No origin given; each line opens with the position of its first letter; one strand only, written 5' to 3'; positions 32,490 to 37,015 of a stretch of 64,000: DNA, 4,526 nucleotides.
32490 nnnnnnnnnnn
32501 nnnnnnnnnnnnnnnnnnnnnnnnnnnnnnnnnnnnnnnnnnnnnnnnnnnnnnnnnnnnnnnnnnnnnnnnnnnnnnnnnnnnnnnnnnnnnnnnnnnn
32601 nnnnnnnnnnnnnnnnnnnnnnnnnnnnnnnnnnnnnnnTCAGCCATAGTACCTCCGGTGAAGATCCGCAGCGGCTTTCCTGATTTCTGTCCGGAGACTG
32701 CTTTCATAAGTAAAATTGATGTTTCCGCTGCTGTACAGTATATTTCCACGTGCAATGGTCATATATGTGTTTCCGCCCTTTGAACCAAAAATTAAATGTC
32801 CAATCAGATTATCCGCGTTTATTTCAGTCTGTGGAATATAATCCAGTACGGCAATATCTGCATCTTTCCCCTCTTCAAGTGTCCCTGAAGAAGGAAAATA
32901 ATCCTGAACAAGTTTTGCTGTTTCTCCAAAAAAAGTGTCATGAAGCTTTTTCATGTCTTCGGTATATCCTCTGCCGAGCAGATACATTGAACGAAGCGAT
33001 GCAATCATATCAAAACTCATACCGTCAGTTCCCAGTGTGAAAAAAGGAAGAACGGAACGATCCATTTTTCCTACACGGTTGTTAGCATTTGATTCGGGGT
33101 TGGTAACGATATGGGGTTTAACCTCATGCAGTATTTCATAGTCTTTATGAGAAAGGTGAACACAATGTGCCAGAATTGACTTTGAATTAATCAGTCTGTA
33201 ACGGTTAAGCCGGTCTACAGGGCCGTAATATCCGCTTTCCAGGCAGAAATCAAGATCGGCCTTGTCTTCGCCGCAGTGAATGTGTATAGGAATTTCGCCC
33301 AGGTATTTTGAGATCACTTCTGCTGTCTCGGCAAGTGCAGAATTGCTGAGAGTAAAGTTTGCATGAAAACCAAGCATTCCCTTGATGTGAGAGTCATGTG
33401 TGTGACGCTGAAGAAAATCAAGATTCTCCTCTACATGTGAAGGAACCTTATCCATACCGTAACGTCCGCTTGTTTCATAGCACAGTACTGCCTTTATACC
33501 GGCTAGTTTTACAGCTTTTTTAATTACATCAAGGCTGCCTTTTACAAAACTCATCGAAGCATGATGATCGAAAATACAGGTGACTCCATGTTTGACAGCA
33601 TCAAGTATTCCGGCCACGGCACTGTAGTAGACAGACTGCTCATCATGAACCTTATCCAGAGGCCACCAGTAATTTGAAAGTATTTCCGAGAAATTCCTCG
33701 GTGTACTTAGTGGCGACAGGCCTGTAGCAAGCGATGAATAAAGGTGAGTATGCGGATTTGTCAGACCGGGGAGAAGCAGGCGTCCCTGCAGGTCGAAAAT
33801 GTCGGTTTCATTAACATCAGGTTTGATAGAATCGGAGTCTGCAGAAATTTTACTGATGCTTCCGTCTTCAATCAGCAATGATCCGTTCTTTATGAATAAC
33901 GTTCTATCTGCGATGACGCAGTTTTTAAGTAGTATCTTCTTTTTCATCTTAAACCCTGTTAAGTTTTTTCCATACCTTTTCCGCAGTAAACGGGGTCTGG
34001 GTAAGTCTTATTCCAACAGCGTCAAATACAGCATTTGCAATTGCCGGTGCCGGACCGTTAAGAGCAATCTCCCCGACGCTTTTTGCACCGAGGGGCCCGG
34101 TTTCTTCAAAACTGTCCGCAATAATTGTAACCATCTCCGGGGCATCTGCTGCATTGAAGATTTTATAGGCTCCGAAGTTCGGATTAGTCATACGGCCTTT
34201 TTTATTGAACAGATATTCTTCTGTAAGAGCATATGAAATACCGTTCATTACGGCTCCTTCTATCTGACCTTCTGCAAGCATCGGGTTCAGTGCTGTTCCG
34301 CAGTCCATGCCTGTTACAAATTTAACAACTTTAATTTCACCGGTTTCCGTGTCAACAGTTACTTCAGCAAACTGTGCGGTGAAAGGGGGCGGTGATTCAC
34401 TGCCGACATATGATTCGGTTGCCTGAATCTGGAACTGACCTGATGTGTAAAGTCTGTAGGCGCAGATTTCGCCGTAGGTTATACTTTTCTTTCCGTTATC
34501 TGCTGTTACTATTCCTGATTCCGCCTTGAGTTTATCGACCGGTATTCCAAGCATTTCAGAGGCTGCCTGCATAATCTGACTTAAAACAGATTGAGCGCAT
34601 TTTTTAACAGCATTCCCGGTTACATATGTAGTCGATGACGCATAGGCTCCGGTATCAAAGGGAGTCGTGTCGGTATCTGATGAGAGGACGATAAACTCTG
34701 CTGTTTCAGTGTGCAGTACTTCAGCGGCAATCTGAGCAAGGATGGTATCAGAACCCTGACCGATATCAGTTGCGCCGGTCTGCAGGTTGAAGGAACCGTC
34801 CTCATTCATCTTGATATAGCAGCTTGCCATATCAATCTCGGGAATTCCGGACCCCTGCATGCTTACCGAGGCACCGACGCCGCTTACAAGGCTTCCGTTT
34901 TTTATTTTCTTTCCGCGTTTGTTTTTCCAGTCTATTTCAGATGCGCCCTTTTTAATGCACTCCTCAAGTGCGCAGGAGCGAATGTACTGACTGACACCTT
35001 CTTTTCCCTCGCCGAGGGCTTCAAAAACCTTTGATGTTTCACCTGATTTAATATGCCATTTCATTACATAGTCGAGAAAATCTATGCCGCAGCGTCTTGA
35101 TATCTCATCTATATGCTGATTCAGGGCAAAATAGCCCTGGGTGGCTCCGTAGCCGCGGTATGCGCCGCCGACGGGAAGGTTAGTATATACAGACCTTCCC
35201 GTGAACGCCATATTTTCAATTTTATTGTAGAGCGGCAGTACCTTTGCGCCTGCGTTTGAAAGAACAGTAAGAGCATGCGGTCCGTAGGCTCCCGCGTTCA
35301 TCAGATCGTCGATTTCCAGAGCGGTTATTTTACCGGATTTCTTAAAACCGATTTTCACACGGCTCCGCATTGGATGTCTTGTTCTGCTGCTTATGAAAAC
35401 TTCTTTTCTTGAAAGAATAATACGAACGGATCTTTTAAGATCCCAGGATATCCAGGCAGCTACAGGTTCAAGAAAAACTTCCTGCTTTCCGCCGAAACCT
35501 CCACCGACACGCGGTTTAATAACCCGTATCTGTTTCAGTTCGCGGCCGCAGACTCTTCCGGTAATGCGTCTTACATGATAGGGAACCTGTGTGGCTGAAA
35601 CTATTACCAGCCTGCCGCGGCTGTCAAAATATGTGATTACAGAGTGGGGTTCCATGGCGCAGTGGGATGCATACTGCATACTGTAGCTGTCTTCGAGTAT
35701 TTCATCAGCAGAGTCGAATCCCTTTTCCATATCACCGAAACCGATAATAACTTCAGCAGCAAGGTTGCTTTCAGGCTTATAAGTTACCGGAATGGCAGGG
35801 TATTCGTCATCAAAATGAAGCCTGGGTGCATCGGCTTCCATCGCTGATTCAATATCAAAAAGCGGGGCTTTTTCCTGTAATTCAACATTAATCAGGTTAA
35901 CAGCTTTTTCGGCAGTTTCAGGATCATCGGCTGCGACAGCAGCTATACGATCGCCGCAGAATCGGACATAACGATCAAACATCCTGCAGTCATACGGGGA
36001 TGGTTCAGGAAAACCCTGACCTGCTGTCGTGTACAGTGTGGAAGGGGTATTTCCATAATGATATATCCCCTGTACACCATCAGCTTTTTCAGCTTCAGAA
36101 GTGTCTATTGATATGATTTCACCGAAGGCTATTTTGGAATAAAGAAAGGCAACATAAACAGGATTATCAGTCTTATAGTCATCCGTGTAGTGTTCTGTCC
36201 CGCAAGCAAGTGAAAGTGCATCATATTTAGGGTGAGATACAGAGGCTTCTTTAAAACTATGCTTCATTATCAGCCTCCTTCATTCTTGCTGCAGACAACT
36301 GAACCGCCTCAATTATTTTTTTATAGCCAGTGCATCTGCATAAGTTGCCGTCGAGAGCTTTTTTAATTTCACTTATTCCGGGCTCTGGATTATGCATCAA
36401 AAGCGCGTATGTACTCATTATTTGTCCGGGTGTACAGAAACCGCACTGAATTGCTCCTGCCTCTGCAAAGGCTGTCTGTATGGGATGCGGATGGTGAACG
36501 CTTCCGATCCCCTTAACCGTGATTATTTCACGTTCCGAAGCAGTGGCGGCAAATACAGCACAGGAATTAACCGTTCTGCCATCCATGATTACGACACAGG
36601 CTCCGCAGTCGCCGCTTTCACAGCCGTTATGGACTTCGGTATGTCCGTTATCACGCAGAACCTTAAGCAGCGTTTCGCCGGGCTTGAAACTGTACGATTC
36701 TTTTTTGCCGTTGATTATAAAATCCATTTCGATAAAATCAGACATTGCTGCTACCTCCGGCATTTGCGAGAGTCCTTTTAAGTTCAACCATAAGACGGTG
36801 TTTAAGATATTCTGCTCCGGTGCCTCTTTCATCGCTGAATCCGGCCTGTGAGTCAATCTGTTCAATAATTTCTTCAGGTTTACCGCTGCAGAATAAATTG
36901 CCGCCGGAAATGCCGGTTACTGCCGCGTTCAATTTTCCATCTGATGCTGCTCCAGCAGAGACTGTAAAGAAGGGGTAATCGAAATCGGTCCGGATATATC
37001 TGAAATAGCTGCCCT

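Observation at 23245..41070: ygeW-ygeY-ssnA-hyuA anaerobic purine/urate catabolism operon with two complete xanthine-dehydrogenase-family trios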

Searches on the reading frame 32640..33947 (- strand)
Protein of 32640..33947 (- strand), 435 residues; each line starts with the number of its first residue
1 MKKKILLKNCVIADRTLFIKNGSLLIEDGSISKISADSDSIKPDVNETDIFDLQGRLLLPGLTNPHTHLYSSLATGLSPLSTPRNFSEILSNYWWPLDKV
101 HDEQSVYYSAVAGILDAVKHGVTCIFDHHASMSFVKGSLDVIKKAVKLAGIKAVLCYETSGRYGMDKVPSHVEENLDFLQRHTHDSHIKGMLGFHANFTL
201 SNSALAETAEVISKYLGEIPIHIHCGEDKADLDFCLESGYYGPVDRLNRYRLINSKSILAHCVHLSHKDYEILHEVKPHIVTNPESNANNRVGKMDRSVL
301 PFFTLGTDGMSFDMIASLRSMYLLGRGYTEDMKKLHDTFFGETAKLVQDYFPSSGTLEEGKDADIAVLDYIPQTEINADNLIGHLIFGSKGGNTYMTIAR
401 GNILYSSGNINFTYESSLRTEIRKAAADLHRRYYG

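Call 4: search_protein_families(library=ncbifam, proteins=[window:32640-33947:-])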
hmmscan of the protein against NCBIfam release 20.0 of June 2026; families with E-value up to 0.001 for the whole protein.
window:32640-33947:- (435 aa): 42 families (the best 25 are shown)
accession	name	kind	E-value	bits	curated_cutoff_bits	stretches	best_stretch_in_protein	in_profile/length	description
NF005540.0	PRK07203.1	equivalog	1.5e-110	369.9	444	1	14-432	13-441/444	putative aminohydrolase SsnA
TIGR03314.1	Se_ssnA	subfamily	8.4e-98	328.1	455.5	1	14-432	12-440/441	putative selenium metabolism protein SsnA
NF004701.0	PRK06038.1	equivalog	1.1e-44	152.9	609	1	4-432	5-429/432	N-ethylammeline chlorohydrolase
NF005557.0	PRK07228.1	equivalog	8.3e-38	130.2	522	1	5-432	5-440/445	5'-deoxyadenosine deaminase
NF006252.0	PRK08393.1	equivalog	3.2e-33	115.4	617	1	5-410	3-404/424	N-ethylammeline chlorohydrolase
NF006549.0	PRK09045.1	equivalog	2.5e-32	112.1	540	1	16-422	24-432/444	TRZ/ATZ family hydrolase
NF004995.0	PRK06380.1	subfamily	2.2e-28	99.4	567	1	5-412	3-406/418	metal-dependent hydrolase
NF006055.0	PRK08203.1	equivalog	1.1e-25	90.1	532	1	17-431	22-452/455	8-oxoguanine deaminase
NF012037.0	PRK15493.1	equivalog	1.3e-22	80.2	779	1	14-409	15-413/435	bifunctional S-methyl-5'-thioadenosine deaminase/S-adenosylhomocysteine deaminase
TIGR02967.1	guan_deamin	equivalog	4.3e-21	75.4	375.4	1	18-371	3-363/401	guanine deaminase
NF006679.0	PRK09228.1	subfamily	1.2e-18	67.2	351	1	14-372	24-389/433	guanine deaminase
NF005211.0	PRK06687.1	equivalog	8.4e-18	64.3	703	1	9-391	8-395/419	TRZ/ATZ family protein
NF006056.0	PRK08204.1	subfamily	4.1e-15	55.5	391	1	3-289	3-279/449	hypothetical protein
NF009059.0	PRK12393.1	equivalog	1.7e-14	53.4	543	1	24-429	31-455/460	amidohydrolase family protein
NF006681.0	PRK09229.1-2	equivalog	6.2e-14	51.6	362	1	174-412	185-432/451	formimidoylglutamate deiminase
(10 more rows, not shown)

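Call 17: find_encoding_contigs(protein=window:32640-33947:-, flank=10000, max_places=6)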
Protein window:32640-33947:- (435 aa): no gene with exactly this product is on record in the collection.

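Call 18: find_related_loci(query=window:32640-33947:-, collection=genome_contigs, flank=10000)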
Query window:32640-33947:- (435 aa) in genome_contigs; peptide patterns used: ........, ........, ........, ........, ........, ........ (x = any residue, [..] = any of these).
70 stretches matched a pattern; 15 encode a relative of the query (tblastn E <= 1e-3); 15 distinct loci.
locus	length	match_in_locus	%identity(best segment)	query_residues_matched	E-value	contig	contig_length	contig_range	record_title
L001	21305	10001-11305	94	1-435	0e+0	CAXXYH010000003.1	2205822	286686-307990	MAG: Spirochaetia bacterium isolate 3f6413ad-2fe3-400d-aa3f-8d8018634007 genome assembly, contig: contig_3, whole genome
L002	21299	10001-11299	57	1-435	5e-178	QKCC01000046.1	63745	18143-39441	MAG: Spirochaetales bacterium isolate SZUA-414 scaffold_646, whole genome shotgun sequence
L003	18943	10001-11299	52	1-435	3e-145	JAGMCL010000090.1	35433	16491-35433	MAG: candidate division WOR-3 bacterium isolate RS_17_14 ZL495.bin.14.fa_90, whole genome shotgun sequence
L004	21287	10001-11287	48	2-435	2e-136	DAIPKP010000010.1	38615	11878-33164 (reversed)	MAG TPA_asm: Synergistaceae bacterium isolate CTOTU18720 NODE_815_length_38615_cov_7.112707, whole genome shotgun sequen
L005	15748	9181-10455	48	1-434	1e-135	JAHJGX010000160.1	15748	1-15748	MAG: bacterium isolate Modern_marine_glass_biofilm.mb.88 Modern_marine_glas.mb.88_k141_616004, whole genome shotgun sequ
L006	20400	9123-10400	49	1-434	4e-133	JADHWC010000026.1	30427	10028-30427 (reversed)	MAG: Candidatus Neomarinimicrobiota bacterium isolate BS750m-G17 BS-750m-C1788, whole genome shotgun sequence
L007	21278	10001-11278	48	1-434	5e-132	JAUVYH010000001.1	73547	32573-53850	MAG: Candidatus Neomarinimicrobiota bacterium isolate CSMAG_1237 CSMAG_1237_k141_1158644_length_73547_cov_8.9952, whole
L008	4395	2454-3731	48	1-434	7e-134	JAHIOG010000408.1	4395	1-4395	MAG: bacterium isolate KR13_S3.mb.119 KR13_S3.mb.119_k141_371571, whole genome shotgun sequence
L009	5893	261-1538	47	1-434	1e-128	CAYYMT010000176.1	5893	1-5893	MAG TPA_asm: uncultured bacterium isolate SRP332253_co1_229 genome assembly, contig: NODE_21657_length_5893_cov_5.544365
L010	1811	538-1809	48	1-432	6e-138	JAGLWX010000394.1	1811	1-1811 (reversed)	MAG: Candidatus Neomarinimicrobiota bacterium isolate RS_12_34 ZL285.bin.34.fa_394, whole genome shotgun sequence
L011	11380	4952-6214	47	6-434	9e-128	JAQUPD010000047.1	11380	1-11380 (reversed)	MAG: Candidatus Neomarinimicrobiota bacterium isolate STD1_216 NODE_15689_length_11380_cov_8.001066_Sandtown_D1, whole g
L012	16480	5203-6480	46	1-435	8e-128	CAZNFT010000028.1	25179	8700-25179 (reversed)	MAG TPA_asm: uncultured bacterium isolate binchicken_co59_572 genome assembly, contig: NODE_3893_length_25179_cov_15.743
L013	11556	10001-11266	42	20-434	6e-104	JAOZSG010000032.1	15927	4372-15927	MAG: Candidatus Neomarinimicrobiota bacterium isolate GMC6.metabat2.126 GMC6_3321_length_15927_cov_6.752646, whole genom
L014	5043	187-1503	37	3-434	1e-94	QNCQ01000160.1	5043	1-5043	MAG: Candidatus Neomarinimicrobiota bacterium isolate B5_G15 B5_Guay15_scaffold_07614, whole genome shotgun sequence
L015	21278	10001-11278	48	1-434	8e-134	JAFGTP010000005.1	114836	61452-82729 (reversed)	MAG: Candidatus Neomarinimicrobiota bacterium isolate Zod_Metabat.977 k87_886922, whole genome shotgun sequence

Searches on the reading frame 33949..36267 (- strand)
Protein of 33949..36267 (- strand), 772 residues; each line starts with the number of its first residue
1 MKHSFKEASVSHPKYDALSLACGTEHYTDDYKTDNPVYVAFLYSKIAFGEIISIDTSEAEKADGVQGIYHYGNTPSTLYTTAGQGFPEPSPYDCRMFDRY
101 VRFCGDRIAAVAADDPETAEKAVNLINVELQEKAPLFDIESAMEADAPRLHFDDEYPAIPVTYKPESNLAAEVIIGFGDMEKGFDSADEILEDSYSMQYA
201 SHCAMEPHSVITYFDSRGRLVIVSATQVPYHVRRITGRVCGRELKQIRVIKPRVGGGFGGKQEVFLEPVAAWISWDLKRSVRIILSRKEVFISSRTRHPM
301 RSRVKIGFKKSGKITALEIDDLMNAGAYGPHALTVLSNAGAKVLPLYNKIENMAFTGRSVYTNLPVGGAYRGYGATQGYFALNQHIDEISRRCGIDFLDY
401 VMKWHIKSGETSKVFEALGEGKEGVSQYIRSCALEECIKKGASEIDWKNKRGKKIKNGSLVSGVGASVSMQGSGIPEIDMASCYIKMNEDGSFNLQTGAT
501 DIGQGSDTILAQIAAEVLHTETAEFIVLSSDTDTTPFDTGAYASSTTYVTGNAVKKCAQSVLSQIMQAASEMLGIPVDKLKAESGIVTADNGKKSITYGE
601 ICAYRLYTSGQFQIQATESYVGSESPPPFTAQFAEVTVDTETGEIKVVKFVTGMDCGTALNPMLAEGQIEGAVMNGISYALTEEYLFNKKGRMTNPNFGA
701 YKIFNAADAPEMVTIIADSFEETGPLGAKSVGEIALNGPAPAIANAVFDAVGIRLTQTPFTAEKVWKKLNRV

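Call 4: search_protein_families(library=ncbifam, proteins=[window:33949-36267:-])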
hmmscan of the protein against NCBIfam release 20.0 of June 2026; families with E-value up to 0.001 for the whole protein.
window:33949-36267:- (772 aa): 13 families
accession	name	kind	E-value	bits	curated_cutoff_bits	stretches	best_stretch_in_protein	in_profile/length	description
NF043082.1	XdhA_XDHase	equivalog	7.4e-191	636.1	780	1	12-770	5-753/758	xanthine dehydrogenase subunit XdhA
TIGR03313.1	Se_sel_red_Mo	hypoth_equivalog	1.2e-186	622.3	1101.9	2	159-770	343-950/951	molybdopterin-dependent oxidoreductase Mo/Fe-S-binding subunit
NF007426.0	PRK09970.1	equivalog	2.4e-182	607.8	916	1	12-770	10-756/761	xanthine dehydrogenase molybdenum-binding subunit XdhA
TIGR03194.1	4hydrxCoA_A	equivalog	1.6e-157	526.2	994.55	1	13-769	2-746/746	4-hydroxybenzoyl-CoA reductase subunit alpha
NF041018.1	glyceraldDH_alpha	equivalog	3.9e-106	356.2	790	1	18-766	13-741/741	glyceraldehyde dehydrogenase subunit alpha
TIGR03196.1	pucD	equivalog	1.2e-95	321.5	783.65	1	22-765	17-754/763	xanthine dehydrogenase subunit D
NF040766.1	CODH_aero_grp5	exception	3.2e-91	306.7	950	2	19-597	16-586/785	aerobic carbon-monoxide dehydrogenase large subunit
NF045668.1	pterin_aldehy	equivalog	1.4e-89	301.4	1100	1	11-769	178-904/905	molybdopterin-dependent aldehyde oxidoreductase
TIGR03311.1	Se_dep_XDH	equivalog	4e-86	289.8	830.45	2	13-567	167-680/848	selenium-dependent xanthine dehydrogenase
NF041671.1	peri_hyde_PaoC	equivalog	1.2e-82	278.5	1180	1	15-771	25-733/735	aldehyde oxidoreductase molybdenum-binding subunit PaoC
TIGR02965.1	xanthine_xdhB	equivalog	9.1e-70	235.7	849.5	1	17-771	10-756/758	xanthine dehydrogenase molybdopterin binding subunit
TIGR02416.1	CO_dehy_Mo_lg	equivalog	5.5e-69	233.1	991.15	1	23-767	8-769/770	aerobic carbon-monoxide dehydrogenase large subunit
TIGR02969.1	mam_aldehyde_ox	subfamily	2e-45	154.8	1912.3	1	18-733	586-1262/1330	aldehyde oxidase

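Call 24: search_solved_structures(query=window:33949-36267:-, max_evalue=1e-10)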
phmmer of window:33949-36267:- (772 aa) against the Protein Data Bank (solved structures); distinct sequences matched with E-value up to 1e-10: 42.
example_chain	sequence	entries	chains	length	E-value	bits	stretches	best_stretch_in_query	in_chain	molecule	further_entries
1rm6_A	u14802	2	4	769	5e-95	322.8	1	10-768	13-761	4-hydroxybenzoyl-CoA reductase alpha subunit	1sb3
7dqx_A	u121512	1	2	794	1.8e-63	218.4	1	20-768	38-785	6-hydroxypseudooxynicotine dehydrogenase complex subunit gamma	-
1t3q_B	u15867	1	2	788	4.3e-61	210.6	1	18-769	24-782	quinoline 2-oxidoreductase large subunit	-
5g5g_C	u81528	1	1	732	1.2e-57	199.2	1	11-769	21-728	PUTATIVE XANTHINE DEHYDROGENASE YAGS FAD-BINDING SUBUNIT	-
5g5h_C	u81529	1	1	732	1.6e-57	198.8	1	11-769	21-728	Aldehyde oxidoreductase molybdenum-binding subunit PaoC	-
8uem_A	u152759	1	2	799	2.8e-57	198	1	23-769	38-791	Carbon monoxide dehydrogenase (Large chain), CoxL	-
3sr6_C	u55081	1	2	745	5.1e-55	190.5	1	17-751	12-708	Xanthine dehydrogenase/oxidase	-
3etr_C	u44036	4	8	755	5.5e-55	190.4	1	17-751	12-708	Xanthine dehydrogenase/oxidase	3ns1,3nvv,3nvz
3nrz_C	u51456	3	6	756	5.5e-55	190.4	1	17-751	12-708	Xanthine dehydrogenase/oxidase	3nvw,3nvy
1fiq_C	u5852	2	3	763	5.7e-55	190.3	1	17-751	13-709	XANTHINE OXIDASE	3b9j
3eub_C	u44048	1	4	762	5.8e-55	190.3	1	17-751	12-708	Xanthine dehydrogenase/oxidase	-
3una_A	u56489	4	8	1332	3.4e-54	187.8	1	14-751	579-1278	Xanthine dehydrogenase/oxidase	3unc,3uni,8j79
1fo4_A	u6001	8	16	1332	3.4e-54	187.8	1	14-751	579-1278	XANTHINE DEHYDROGENASE | Xanthine dehydrogenase/oxidase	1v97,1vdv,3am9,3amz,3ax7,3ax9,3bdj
1n5x_A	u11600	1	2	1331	3.4e-54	187.8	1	14-751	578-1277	Xanthine Dehydrogenase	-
4zoh_A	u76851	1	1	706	2.5e-53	184.9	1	101-763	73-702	Putative oxidoreductase molybdopterin-binding subunit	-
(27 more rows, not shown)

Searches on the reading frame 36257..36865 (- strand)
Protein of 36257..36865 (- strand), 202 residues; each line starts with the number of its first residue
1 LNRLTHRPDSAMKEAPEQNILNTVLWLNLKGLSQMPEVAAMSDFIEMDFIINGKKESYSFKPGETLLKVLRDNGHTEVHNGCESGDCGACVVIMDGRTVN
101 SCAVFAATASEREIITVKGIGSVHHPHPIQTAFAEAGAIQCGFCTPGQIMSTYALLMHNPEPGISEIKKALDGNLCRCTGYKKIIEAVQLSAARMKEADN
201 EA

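Call 4: search_protein_families(library=ncbifam, proteins=[window:36257-36865:-])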
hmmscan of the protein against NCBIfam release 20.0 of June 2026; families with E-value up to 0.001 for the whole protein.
window:36257-36865:- (202 aa): 11 families
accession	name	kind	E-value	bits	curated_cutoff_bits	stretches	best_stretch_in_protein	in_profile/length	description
NF041020.1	glyceraldDH_gamma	equivalog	4.5e-52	175.9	290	1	43-196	9-163/164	glyceraldehyde dehydrogenase subunit gamma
NF043084.2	XdhC_XDHase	equivalog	9.1e-46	155.1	217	1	47-190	3-148/151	xanthine dehydrogenase subunit XdhC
TIGR03311.1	Se_dep_XDH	equivalog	9.8e-45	152.9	830.45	1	48-197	2-149/848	selenium-dependent xanthine dehydrogenase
NF007387.0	PRK09908.1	equivalog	1.7e-44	151.1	212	1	41-190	3-154/159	xanthine dehydrogenase iron sulfur-binding subunit XdhC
NF045668.1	pterin_aldehy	equivalog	1.5e-43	149.1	1100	1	47-196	3-156/905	molybdopterin-dependent aldehyde oxidoreductase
TIGR02963.1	xanthine_xdhA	equivalog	6.9e-42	143.7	467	1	48-196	2-162/468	xanthine dehydrogenase small subunit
TIGR03198.1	pucE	equivalog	1.1e-40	138.6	254.3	1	47-189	4-146/151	xanthine dehydrogenase subunit E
TIGR03193.1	4hydroxCoAred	equivalog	1.2e-40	138.8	257.8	1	51-191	6-147/148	4-hydroxybenzoyl-CoA reductase subunit gamma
NF008514.0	PRK11433.1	equivalog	3.1e-35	121.6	322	1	35-194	41-216/218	aldehyde dehydrogenase iron-sulfur subunit PaoA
TIGR02969.1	mam_aldehyde_ox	subfamily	1.7e-28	98.7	1912.3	1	47-189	3-158/1330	aldehyde oxidase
TIGR03313.1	Se_sel_red_Mo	hypoth_equivalog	1.2e-16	59.6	1101.9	1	49-200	1-153/951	molybdopterin-dependent oxidoreductase Mo/Fe-S-binding subunit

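Call 6: search_protein_families(library=pfam, proteins=[window:36257-36865:-])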
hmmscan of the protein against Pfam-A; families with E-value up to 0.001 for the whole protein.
window:36257-36865:- (202 aa): 4 families
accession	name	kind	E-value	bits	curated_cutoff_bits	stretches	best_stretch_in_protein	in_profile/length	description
PF01799.25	Fer2_2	-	2.5e-31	108.1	30.3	1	116-189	1-75/75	[2Fe-2S] binding domain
PF00111.32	Fer2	-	9.3e-11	42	21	1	50-105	2-56/77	2Fe-2S iron-sulfur cluster binding domain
PF13085.11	Fer2_3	-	0.00037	20.9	27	1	79-118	49-87/107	2Fe-2S iron-sulfur cluster binding domain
PF13510.11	Fer2_4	-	0.00086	19.8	22.8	0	49-104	6-69/82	2Fe-2S iron-sulfur cluster binding domain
